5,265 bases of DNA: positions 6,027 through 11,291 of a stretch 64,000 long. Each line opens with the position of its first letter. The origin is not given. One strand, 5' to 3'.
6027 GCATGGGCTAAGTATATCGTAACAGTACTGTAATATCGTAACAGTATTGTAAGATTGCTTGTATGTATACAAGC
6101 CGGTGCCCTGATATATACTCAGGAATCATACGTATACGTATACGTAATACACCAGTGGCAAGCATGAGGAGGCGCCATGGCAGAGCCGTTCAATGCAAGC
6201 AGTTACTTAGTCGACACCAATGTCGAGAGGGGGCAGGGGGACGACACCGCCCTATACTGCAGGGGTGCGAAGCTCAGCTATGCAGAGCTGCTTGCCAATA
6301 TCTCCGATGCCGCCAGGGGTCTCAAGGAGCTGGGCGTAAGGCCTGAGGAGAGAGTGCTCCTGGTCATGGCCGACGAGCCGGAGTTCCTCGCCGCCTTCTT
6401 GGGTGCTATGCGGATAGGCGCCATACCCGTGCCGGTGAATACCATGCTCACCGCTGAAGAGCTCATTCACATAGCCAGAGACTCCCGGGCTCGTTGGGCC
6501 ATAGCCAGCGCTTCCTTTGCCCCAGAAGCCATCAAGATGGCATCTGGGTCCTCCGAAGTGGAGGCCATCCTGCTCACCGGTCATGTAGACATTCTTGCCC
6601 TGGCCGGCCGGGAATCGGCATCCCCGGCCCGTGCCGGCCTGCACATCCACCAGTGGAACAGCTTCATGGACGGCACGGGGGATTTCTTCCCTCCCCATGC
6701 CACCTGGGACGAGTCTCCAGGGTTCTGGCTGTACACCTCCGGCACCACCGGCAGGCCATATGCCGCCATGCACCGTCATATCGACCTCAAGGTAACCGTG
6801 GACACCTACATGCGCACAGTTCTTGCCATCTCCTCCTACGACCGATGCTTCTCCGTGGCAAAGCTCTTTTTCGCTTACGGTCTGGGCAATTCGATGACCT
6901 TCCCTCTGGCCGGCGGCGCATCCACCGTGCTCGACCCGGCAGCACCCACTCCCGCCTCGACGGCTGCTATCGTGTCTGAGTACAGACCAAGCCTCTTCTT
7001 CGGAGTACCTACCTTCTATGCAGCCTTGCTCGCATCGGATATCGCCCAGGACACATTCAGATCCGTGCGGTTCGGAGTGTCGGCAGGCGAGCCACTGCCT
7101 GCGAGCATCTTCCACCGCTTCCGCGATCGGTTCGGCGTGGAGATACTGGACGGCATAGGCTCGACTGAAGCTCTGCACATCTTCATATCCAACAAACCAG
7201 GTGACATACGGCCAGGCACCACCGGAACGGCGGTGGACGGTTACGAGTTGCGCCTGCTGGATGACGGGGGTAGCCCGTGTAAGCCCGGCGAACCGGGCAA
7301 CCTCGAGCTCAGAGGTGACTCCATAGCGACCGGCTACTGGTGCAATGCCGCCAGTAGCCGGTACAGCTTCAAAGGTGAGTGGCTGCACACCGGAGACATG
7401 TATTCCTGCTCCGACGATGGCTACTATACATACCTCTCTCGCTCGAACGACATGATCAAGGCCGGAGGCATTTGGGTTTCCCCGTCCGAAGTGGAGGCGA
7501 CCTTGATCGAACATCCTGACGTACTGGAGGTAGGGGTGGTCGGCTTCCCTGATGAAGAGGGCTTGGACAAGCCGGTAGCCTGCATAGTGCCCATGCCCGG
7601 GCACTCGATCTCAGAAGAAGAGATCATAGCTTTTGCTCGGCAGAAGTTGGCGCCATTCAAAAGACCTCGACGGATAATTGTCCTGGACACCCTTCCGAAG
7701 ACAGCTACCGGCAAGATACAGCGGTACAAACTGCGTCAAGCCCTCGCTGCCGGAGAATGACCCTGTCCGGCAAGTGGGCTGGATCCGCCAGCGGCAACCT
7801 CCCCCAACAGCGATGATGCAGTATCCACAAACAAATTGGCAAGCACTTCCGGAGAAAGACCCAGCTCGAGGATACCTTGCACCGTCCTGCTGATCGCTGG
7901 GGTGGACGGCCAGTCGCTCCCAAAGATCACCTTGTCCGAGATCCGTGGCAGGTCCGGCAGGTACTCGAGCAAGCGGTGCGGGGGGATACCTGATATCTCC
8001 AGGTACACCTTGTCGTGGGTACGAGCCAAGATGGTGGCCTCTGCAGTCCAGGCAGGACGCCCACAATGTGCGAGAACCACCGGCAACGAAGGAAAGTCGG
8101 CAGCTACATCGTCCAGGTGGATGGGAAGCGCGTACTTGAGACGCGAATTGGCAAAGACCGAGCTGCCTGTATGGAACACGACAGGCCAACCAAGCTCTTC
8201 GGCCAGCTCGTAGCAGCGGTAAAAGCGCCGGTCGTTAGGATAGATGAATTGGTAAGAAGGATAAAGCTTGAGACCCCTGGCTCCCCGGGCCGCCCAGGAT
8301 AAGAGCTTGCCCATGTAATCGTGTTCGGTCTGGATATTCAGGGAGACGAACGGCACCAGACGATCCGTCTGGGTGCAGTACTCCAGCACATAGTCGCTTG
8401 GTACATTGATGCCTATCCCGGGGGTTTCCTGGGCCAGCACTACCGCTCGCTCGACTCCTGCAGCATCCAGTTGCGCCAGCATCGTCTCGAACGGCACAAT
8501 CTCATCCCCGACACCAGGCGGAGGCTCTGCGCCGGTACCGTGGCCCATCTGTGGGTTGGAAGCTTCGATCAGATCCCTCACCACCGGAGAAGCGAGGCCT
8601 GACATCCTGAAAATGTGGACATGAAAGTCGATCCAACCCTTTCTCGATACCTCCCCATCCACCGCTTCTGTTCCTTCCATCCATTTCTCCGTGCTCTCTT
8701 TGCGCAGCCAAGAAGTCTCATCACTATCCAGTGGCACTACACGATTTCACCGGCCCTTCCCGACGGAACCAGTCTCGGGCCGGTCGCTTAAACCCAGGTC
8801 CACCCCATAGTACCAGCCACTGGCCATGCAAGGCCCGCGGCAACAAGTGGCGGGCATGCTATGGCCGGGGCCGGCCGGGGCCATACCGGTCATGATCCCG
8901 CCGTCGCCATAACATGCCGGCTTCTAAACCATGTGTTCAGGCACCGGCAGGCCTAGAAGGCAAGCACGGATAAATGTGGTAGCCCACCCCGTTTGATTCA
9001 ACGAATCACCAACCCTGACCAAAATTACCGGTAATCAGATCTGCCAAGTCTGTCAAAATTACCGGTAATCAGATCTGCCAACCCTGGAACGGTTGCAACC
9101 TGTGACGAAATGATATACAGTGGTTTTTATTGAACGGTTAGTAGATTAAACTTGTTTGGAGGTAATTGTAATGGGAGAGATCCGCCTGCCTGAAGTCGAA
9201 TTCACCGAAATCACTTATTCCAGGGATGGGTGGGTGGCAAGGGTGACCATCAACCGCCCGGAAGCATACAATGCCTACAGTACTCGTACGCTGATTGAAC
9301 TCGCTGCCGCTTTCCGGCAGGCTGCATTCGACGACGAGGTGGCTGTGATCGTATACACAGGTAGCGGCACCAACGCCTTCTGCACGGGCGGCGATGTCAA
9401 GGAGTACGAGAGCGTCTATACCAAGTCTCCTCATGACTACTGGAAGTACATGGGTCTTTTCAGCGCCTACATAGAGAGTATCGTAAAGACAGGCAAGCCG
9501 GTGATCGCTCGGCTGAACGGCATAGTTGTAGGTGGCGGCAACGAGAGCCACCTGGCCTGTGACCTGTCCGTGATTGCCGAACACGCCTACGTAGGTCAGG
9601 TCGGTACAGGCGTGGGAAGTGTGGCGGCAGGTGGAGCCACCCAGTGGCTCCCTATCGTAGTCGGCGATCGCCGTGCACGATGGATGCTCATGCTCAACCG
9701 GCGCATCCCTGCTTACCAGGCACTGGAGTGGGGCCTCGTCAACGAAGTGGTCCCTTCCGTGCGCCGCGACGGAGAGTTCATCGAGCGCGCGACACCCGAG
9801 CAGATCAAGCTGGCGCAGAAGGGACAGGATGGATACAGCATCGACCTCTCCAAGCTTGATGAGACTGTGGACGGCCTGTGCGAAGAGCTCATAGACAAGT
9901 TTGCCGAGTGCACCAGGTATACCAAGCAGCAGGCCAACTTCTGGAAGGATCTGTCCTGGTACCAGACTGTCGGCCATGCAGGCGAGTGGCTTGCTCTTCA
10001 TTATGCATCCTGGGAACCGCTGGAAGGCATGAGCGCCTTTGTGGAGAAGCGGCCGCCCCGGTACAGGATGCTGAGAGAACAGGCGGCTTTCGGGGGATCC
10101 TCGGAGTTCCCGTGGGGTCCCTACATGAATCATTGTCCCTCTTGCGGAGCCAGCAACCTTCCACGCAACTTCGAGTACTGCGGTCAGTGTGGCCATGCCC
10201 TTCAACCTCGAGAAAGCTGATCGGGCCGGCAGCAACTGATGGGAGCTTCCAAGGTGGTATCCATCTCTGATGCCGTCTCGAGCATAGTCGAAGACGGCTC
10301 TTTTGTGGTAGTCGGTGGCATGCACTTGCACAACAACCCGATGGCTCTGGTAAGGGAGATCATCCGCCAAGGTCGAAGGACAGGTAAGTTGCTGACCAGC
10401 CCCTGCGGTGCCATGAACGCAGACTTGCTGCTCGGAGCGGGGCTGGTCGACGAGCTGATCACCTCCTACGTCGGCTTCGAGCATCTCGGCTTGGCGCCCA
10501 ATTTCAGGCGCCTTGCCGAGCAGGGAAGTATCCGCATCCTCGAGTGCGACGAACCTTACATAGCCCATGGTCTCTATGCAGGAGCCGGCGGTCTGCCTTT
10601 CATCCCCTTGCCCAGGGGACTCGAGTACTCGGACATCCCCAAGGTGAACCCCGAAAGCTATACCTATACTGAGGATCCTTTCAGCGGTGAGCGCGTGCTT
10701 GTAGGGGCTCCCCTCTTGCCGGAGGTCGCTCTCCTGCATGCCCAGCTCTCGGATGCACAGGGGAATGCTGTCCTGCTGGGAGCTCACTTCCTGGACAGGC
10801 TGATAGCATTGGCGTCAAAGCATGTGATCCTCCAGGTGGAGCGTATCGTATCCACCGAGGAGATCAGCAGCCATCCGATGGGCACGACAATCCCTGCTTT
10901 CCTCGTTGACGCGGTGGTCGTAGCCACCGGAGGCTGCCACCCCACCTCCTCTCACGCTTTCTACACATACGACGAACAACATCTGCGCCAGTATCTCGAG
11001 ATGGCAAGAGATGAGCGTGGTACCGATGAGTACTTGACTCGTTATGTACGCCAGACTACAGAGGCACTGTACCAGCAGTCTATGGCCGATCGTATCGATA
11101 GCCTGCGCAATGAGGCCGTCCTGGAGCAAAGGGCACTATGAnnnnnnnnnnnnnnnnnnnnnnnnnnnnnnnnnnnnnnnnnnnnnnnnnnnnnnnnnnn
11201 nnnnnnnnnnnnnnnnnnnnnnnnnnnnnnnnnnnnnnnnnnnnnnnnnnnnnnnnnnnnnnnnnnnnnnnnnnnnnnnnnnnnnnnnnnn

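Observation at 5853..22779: Four operons share one promoter plus a conserved 24-nt box at the predicted transcription start, defining a benzoyl-CoA regulon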

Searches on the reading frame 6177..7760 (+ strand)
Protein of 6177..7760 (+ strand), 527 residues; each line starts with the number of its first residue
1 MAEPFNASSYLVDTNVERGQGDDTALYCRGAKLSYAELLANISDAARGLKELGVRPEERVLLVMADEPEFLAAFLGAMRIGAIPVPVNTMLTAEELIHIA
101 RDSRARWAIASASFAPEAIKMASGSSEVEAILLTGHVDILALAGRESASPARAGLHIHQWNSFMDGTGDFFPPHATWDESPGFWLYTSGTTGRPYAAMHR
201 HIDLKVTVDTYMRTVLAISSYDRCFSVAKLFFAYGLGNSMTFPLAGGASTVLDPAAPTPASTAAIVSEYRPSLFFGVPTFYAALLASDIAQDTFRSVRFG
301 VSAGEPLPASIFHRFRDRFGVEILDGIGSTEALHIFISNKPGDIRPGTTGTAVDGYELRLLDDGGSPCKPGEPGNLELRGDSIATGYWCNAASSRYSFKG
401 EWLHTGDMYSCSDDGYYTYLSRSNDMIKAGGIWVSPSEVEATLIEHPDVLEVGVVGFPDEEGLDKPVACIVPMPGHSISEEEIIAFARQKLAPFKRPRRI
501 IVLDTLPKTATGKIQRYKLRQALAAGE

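Call 8: search_protein_families(library=pfam, proteins=[window:6177-7760:+])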
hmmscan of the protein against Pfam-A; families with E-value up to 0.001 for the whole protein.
window:6177-7760:+ (527 aa): 2 families
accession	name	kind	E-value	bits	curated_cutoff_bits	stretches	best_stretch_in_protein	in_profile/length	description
PF00501.34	AMP-binding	-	7.7e-75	252.5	29.9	1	18-388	6-384/384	AMP-binding enzyme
PF13193.12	AMP-binding_C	-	1e-20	74.9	24.5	1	438-513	1-76/76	AMP-binding enzyme C-terminal domain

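Call 68: search_protein_families(library=ncbifam, proteins=[window:6177-7760:+], max_evalue=1e-10)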
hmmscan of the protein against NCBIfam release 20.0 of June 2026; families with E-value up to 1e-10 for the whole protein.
window:6177-7760:+ (527 aa): 96 families (the best 25 are shown)
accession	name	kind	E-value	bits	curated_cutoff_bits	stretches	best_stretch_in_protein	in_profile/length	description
TIGR02262.1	benz_CoA_lig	subfamily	3.6e-161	537.3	375.25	1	4-521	2-507/508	benzoate-CoA ligase family protein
NF004837.0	PRK06187.1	subfamily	1.3e-109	366.9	476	1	18-526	19-525/531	long-chain-fatty-acid--CoA ligase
NF053567.1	HBDA_AROS1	equivalog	8.5e-109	364.3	1000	1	5-525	12-521/523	3-hydroxybenzoate--CoA ligase HbdA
NF004114.0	PRK05605.1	equivalog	1e-82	278.3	766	1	11-525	39-571/575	long-chain-fatty-acid--CoA ligase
NF006182.0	PRK08316.1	subfamily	2.8e-80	270.3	663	1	20-524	24-518/523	fatty acyl-CoA synthetase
NF004716.0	PRK06060.1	equivalog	2.5e-78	263.9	1228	1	183-521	149-488/705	p-hydroxybenzoic acid--AMP ligase FadD22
NF006181.0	PRK08314.1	subfamily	2.3e-72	244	705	1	21-520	38-551/563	long-chain-fatty-acid--CoA ligase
NF004808.0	PRK06155.1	equivalog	3.6e-72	243.4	722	1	20-522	34-521/542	ATP-dependent acyl-CoA ligase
NF005702.0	PRK07514.1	subfamily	1.1e-70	238.5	558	1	28-523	25-500/506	malonyl-CoA synthase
NF005714.0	PRK07529.1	subfamily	9e-69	232.4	632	1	30-522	61-575/640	acyl-CoA synthetase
TIGR03098.1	ligase_PEP_1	hypoth_equivalog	3.2e-67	227.1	592.35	1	13-520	7-515/517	acyl-CoA ligase (AMP-forming), exosortase A system-associated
NF005801.1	PRK07656.1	equivalog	2e-66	224.6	657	1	18-520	12-500/500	FadD3 family acyl-CoA ligase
NF005858.0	PRK07787.1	subfamily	5.7e-65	219.6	575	1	16-521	11-470/471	acyl-CoA synthetase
NF005307.0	PRK06839.1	equivalog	1.5e-64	218.5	748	1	22-521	17-491/496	o-succinylbenzoate--CoA ligase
NF004822.0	PRK06178.1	equivalog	2.4e-64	217.9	782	1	20-523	50-567/571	acyl-CoA synthetase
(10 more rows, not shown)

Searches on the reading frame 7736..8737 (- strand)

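Call 8: search_protein_families(library=pfam, proteins=[window:7736-8737:-])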
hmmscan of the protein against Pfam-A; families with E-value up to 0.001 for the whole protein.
window:7736-8737:- (333 aa): 1 family
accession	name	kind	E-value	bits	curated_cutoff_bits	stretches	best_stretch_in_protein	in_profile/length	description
PF04909.20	Amidohydro_2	-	2.4e-39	136.2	26.4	1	36-312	1-288/289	Amidohydrolase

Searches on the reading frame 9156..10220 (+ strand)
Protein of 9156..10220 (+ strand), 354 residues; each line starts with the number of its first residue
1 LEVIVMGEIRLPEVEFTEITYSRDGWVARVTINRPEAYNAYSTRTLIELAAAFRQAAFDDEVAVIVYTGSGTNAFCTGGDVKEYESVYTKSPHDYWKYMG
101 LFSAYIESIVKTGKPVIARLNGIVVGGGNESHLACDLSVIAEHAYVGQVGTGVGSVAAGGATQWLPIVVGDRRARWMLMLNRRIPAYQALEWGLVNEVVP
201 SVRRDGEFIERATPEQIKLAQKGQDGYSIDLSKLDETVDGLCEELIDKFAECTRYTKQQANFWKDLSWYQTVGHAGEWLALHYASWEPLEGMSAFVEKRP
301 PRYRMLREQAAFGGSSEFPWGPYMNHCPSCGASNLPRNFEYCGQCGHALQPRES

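Call 8: search_protein_families(library=pfam, proteins=[window:9156-10220:+])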
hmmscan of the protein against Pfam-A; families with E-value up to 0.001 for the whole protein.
window:9156-10220:+ (354 aa): 3 families
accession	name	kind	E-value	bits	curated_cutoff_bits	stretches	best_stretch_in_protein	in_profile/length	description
PF00378.25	ECH_1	-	1.8e-43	149.1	27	1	27-262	6-233/251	Enoyl-CoA hydratase/isomerase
PF16113.10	ECH_2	-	2.8e-23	83.4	27.2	1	28-204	2-177/335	Enoyl-CoA hydratase/isomerase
PF24463.1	DUF7577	-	5.8e-06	26.3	28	1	326-350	4-27/27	Domain of unknown function (DUF7577)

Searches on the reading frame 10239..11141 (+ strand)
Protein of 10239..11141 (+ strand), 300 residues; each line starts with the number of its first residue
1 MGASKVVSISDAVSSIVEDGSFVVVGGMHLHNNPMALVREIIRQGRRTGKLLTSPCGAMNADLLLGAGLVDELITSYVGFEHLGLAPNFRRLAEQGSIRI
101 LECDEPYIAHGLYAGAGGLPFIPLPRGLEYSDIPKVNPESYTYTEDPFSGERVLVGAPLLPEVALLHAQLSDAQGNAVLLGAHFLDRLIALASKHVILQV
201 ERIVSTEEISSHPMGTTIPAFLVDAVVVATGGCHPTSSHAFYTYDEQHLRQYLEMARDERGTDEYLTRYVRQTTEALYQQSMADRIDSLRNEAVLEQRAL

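Call 8: search_protein_families(library=pfam, proteins=[window:10239-11141:+])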
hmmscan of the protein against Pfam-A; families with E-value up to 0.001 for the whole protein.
window:10239-11141:+ (300 aa): 1 family
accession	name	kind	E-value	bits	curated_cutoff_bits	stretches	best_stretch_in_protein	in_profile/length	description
PF01144.29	CoA_trans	-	1.5e-24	87.1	23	1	8-228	3-216/217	Coenzyme A transferase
